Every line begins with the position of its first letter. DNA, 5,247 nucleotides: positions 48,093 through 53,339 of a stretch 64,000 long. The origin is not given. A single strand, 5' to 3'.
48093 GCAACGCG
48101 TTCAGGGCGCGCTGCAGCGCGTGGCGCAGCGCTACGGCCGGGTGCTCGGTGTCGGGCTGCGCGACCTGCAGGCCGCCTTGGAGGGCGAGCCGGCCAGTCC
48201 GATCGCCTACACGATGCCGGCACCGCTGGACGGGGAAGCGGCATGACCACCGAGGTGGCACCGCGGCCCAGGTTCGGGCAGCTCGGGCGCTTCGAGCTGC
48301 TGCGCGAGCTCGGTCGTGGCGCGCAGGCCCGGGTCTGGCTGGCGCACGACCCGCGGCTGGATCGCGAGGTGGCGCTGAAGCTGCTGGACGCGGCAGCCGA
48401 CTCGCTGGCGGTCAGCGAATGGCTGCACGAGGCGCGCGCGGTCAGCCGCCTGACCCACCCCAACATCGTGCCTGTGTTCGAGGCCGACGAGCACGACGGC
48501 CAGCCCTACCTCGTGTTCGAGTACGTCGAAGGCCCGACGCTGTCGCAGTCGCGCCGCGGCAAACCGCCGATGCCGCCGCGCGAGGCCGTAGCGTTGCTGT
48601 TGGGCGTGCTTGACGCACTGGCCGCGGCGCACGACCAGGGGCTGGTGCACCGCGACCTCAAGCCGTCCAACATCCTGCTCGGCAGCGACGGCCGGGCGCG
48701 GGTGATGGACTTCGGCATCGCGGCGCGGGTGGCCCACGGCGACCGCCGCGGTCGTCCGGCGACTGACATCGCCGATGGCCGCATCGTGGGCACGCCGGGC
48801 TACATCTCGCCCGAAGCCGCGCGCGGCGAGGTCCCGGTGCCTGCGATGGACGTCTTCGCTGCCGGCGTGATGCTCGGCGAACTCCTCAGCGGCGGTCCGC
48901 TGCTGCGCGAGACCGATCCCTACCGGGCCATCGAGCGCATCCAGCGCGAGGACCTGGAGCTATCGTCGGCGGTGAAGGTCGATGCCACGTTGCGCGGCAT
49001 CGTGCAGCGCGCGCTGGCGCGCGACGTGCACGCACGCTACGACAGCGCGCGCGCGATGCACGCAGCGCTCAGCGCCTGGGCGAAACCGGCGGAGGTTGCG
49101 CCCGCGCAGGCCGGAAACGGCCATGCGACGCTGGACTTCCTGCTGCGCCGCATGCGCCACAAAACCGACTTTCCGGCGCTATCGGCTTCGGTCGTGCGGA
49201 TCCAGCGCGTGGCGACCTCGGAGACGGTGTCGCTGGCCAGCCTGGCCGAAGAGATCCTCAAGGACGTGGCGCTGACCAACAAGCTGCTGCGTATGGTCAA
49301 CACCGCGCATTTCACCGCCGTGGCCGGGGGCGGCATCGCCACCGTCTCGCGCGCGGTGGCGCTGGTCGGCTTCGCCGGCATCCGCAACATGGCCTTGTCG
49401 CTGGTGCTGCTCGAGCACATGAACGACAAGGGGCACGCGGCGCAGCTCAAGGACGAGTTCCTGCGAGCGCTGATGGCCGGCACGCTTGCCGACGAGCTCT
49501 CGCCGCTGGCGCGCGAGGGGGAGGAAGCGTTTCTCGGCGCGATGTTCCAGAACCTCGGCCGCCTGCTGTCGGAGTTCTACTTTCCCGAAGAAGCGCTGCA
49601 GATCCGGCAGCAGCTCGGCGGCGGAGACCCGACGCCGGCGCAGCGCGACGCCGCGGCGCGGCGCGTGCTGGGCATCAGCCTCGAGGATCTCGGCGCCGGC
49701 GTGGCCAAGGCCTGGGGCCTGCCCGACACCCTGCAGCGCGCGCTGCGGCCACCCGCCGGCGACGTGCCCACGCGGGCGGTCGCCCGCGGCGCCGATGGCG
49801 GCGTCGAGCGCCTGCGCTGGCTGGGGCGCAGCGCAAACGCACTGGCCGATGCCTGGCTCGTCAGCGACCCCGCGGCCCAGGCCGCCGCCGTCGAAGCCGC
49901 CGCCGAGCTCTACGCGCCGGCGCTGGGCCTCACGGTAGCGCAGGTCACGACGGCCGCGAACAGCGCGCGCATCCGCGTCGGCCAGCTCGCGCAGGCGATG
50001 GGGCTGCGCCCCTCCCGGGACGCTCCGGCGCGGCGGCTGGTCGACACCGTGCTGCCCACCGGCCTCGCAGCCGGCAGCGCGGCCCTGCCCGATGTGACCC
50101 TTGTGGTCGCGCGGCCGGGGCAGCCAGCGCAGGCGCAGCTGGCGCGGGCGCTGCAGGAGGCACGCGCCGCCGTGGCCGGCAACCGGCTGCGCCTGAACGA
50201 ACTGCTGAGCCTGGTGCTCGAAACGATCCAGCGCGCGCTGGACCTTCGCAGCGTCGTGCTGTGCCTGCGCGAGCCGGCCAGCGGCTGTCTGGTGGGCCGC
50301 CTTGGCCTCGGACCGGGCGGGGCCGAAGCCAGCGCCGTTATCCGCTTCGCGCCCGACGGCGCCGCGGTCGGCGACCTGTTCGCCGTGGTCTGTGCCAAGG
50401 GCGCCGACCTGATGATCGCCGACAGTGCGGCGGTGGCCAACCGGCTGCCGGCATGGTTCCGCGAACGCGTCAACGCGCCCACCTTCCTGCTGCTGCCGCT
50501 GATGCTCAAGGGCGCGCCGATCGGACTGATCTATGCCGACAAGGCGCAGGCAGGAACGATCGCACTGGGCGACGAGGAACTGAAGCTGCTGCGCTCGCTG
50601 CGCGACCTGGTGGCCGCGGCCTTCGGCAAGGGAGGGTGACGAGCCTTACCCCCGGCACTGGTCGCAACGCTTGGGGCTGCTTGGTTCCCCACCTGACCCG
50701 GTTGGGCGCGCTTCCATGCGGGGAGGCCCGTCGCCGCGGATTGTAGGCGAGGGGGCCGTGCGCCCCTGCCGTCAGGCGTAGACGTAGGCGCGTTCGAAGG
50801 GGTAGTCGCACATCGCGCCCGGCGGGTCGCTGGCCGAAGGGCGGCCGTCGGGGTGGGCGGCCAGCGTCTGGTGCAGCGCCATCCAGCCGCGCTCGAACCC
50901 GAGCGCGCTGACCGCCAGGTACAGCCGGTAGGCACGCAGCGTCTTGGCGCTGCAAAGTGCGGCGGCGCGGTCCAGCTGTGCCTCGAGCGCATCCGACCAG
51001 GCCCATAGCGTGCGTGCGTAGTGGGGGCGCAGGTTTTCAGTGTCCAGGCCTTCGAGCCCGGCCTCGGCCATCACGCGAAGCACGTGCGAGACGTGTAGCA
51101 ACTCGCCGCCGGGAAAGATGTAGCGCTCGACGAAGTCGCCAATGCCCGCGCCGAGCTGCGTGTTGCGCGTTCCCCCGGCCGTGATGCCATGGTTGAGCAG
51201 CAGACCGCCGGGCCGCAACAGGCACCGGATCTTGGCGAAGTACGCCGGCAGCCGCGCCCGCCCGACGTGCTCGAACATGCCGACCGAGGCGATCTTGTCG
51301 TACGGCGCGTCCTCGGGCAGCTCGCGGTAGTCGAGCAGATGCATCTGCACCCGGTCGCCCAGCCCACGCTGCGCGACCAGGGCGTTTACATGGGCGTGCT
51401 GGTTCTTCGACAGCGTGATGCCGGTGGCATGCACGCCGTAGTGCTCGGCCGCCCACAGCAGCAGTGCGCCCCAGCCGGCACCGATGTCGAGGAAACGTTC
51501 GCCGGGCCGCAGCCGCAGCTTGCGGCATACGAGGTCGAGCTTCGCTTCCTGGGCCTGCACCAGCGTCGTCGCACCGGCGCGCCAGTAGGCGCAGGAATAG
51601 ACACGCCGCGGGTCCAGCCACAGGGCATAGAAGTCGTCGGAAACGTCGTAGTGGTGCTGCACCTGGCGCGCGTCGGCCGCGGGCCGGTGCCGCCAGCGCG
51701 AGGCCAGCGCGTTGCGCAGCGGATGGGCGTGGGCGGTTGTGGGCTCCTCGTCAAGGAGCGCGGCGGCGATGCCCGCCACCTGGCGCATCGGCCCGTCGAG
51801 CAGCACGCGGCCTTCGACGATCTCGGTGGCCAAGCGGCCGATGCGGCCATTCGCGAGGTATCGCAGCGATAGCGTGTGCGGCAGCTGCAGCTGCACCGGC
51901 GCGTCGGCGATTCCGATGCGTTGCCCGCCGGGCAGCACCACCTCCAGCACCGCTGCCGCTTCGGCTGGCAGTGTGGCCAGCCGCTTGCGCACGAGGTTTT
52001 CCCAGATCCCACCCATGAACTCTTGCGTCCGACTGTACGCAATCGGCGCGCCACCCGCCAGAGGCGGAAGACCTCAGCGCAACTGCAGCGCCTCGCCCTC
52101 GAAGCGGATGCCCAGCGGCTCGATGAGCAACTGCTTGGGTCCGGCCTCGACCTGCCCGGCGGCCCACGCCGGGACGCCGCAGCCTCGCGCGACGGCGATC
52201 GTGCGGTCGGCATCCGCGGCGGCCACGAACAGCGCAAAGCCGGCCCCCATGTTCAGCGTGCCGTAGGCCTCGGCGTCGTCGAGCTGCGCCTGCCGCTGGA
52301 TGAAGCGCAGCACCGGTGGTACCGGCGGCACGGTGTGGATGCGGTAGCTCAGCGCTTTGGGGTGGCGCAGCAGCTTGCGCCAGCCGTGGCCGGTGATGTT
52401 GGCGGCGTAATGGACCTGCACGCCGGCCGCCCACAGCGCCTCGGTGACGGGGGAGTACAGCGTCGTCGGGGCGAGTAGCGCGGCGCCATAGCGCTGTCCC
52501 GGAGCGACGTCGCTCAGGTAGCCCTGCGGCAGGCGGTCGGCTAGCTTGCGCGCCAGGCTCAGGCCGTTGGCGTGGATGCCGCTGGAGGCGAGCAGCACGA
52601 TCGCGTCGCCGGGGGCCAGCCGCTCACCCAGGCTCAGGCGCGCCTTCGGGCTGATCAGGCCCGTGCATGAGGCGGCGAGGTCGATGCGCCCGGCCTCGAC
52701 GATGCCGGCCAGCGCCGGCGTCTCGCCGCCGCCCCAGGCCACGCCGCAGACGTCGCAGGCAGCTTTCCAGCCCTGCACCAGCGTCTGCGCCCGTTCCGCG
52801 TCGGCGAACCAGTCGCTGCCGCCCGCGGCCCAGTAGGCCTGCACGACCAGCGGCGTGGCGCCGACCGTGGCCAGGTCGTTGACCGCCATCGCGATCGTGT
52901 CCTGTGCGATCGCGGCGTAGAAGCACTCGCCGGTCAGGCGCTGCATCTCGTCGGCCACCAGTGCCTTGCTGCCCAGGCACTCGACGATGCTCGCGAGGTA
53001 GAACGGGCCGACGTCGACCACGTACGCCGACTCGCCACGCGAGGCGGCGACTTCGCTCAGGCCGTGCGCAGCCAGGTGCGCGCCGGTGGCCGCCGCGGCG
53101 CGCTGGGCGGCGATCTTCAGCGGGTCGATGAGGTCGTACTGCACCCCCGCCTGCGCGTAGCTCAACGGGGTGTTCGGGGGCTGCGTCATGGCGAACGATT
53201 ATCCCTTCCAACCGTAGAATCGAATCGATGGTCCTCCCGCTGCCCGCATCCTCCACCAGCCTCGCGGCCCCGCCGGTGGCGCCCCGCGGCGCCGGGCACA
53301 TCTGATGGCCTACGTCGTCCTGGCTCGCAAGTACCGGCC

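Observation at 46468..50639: Translationally coupled pseudokinase-HDOD and active Ser/Thr kinase-HDOD-GAF pair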

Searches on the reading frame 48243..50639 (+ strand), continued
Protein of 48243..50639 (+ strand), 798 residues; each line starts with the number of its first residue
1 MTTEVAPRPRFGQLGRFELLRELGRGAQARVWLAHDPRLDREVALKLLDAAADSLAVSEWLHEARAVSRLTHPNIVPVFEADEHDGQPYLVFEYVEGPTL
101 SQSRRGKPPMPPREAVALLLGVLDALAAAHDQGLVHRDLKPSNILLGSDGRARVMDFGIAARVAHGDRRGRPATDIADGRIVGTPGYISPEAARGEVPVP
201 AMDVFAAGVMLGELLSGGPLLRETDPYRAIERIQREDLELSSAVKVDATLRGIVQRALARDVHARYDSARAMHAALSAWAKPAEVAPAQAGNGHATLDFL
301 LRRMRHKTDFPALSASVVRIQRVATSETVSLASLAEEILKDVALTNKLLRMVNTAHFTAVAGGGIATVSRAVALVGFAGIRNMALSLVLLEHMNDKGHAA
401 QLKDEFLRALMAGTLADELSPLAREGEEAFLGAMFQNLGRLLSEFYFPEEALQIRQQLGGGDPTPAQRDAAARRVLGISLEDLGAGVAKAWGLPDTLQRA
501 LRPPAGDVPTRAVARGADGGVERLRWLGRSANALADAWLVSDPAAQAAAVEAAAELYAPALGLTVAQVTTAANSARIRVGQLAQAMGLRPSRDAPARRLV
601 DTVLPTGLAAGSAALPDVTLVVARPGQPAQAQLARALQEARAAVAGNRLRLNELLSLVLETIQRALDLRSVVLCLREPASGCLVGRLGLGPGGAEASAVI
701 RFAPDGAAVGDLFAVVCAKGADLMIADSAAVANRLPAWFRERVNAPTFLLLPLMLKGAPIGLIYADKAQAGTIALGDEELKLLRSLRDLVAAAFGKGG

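Call 72: search_protein_families(library=padloc, proteins=[window:48243-50636:+], max_evalue=0.001)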
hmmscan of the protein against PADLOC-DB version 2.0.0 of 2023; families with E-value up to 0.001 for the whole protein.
window:48243-50636:+ (798 aa): 33 families (the best 25 are shown)
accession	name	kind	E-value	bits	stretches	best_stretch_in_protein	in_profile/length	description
PDLC04042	PD-T4-6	-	4.7e-69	231.3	1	15-285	9-278/292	-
PDLC04061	PD-T4-6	-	1.1e-67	227.6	1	14-293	15-294/510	-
PDLC04043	PD-T4-6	-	1.2e-63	213.8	1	12-319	12-311/452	-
PDLC04053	PD-T4-6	-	1.2e-60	203.6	1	13-290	7-282/311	-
PDLC04138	mad6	-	2.8e-58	196.3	1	15-291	51-326/659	mads_6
PDLC04047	PD-T4-6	-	4.4e-55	185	1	14-289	9-282/327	-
PDLC04060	PD-T4-6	-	6.9e-53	178.2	1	14-281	7-271/486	-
PDLC04048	PD-T4-6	-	3.7e-51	172.6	1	15-278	10-271/354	-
PDLC04052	PD-T4-6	-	4.8e-51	172.5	1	15-319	9-315/496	-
PDLC04054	PD-T4-6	-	3.1e-50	169.6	1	17-288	12-282/347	-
PDLC04040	PD-T4-6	-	3.5e-50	169.3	1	23-283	2-269/547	-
PDLC04039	PD-T4-6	-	1.9e-49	166.9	1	13-278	12-274/458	-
PDLC04057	PD-T4-6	-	2.9e-49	166.3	1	15-278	8-269/443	-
PDLC04041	PD-T4-6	-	4.1e-47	159.4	1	14-290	27-304/443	-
PDLC04064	PD-T4-6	-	9.4e-41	138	1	10-280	15-281/369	-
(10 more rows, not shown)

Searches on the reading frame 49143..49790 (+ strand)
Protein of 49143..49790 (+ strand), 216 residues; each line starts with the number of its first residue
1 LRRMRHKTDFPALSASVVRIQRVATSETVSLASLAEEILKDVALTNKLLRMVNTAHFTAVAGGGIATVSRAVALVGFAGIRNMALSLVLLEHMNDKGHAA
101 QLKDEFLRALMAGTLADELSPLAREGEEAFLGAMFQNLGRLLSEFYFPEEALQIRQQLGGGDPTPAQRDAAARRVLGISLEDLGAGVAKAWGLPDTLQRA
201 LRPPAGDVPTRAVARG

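Call 46: search_solved_structures(query=window:49143-49790:+, max_evalue=1, show_alignments=3)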
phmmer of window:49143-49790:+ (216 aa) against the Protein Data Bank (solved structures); distinct sequences matched with E-value up to 1: 8.
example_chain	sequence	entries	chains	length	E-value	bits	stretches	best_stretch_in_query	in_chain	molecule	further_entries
3p3q_A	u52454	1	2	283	6.6e-09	39.2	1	10-194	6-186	MmoQ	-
3ljx_A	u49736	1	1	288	2.9e-08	37.1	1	10-195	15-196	MmoQ Response regulator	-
3mem_A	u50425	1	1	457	6.6e-08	36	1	3-214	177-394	Putative signal transduction protein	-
9qzk_A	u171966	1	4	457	4.2e-07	33.4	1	3-202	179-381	HDOD domain-containing protein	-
3m1t_A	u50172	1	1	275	6.7e-07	32.7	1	8-198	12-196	Putative phosphohydrolase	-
3i7a_A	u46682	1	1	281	0.0017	21.6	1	10-91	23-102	Putative metal-dependent phosphohydrolase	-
3hc1_A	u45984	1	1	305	0.11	15.7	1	9-195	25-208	uncharacterized HDOD domain protein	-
1vqr_A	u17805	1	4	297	0.54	13.4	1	11-86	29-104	hypothetical protein Cj0248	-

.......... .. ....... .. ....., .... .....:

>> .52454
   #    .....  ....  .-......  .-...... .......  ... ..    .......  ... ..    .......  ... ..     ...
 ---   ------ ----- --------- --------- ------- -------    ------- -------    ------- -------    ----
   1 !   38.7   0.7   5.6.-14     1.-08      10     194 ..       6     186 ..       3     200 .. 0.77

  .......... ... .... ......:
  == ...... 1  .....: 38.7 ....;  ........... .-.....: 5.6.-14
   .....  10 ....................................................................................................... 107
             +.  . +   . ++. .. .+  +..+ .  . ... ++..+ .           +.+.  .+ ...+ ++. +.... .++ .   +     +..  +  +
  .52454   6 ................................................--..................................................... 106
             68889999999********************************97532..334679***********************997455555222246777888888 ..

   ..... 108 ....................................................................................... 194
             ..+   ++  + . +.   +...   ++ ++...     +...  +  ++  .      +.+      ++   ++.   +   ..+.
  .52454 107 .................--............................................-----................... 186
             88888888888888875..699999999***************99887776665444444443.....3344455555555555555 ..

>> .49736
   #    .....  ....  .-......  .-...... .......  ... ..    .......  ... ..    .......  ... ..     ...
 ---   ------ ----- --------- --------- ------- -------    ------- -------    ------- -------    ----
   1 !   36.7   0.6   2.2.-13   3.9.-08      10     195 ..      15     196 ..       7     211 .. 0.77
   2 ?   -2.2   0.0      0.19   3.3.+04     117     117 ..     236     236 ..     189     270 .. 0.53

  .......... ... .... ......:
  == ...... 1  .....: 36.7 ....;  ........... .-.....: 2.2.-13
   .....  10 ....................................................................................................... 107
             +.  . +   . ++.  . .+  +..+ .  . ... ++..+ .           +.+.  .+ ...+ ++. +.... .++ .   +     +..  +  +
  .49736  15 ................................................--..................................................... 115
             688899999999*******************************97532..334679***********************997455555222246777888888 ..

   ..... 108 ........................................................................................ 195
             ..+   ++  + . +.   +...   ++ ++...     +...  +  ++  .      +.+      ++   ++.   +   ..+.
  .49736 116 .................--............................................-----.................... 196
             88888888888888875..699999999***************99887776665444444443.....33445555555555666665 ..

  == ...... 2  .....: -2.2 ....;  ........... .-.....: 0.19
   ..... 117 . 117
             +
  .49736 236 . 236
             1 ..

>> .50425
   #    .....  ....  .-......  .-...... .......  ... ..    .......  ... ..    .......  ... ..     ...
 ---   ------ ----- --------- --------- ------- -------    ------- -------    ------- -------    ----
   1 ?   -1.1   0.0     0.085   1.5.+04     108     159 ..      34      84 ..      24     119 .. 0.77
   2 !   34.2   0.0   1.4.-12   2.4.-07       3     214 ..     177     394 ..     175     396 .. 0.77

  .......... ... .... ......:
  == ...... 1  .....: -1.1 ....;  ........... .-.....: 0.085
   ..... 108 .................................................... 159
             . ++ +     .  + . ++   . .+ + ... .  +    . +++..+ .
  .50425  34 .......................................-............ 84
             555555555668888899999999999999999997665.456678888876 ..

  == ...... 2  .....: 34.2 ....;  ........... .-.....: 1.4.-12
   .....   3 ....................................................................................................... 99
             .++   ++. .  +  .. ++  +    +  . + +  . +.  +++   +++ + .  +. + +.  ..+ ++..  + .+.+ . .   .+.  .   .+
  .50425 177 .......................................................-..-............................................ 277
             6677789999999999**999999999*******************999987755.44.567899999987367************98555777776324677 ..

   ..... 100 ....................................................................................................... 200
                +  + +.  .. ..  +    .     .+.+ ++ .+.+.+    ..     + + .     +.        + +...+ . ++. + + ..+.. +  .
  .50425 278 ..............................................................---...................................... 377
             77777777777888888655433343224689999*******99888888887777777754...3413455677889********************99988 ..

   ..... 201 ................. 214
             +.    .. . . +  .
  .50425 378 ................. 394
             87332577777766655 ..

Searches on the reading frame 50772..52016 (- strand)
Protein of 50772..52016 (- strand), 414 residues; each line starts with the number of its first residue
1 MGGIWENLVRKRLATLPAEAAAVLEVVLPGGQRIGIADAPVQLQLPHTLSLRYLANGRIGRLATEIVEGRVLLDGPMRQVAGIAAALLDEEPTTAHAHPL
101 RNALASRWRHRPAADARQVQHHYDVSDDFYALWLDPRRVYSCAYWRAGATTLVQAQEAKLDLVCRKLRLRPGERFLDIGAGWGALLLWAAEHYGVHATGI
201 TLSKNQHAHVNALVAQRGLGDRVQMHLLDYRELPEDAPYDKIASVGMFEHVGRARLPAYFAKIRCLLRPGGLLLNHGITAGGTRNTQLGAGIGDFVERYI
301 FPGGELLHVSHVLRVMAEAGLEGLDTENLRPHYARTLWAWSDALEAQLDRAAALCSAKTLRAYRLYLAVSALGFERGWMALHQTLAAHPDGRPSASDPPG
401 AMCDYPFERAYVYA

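Call 55: search_protein_families(library=pfam, proteins=[window:50772-52016:-], max_evalue=0.00001)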
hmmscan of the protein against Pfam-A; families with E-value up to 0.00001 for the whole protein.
window:50772-52016:- (414 aa): 5 families
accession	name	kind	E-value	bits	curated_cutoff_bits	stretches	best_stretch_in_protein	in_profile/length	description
PF02353.26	CMAS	-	5.7e-94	314.9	27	1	113-383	4-272/273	Mycolic acid cyclopropane synthetase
PF13649.12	Methyltransf_25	-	2.8e-15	57.2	27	1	176-271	2-97/97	Methyltransferase domain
PF08241.18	Methyltransf_11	-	6.3e-11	43.2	21.2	1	176-274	1-94/95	Methyltransferase domain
PF08242.18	Methyltransf_12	-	1.9e-10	41.7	30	1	176-273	1-98/98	Methyltransferase domain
PF13489.12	Methyltransf_23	-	2.4e-09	37.5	27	1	168-298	19-138/164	Methyltransferase domain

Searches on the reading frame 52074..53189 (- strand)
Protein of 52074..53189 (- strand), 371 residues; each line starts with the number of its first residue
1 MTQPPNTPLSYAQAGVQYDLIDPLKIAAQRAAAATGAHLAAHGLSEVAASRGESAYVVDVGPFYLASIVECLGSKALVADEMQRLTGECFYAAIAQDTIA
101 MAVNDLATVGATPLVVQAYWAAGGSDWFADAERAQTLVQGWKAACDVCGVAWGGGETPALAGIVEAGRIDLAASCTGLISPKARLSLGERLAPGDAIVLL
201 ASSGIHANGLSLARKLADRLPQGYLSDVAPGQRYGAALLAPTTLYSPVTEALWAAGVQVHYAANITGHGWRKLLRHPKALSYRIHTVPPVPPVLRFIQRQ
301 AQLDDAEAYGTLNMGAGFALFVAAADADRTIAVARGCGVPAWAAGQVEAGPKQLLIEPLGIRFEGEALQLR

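Call 55: search_protein_families(library=pfam, proteins=[window:52074-53189:-], max_evalue=0.00001)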
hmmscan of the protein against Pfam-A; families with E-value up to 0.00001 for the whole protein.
window:52074-53189:- (371 aa): 2 families
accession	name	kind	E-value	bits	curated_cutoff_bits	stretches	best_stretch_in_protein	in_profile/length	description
PF02769.27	AIRS_C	-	4.3e-14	53.4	23.1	1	193-352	2-150/156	AIR synthase related protein, C-terminal domain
PF00586.29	AIRS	-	7.9e-11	42.8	24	1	53-179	2-112/112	AIR synthase related protein, N-terminal domain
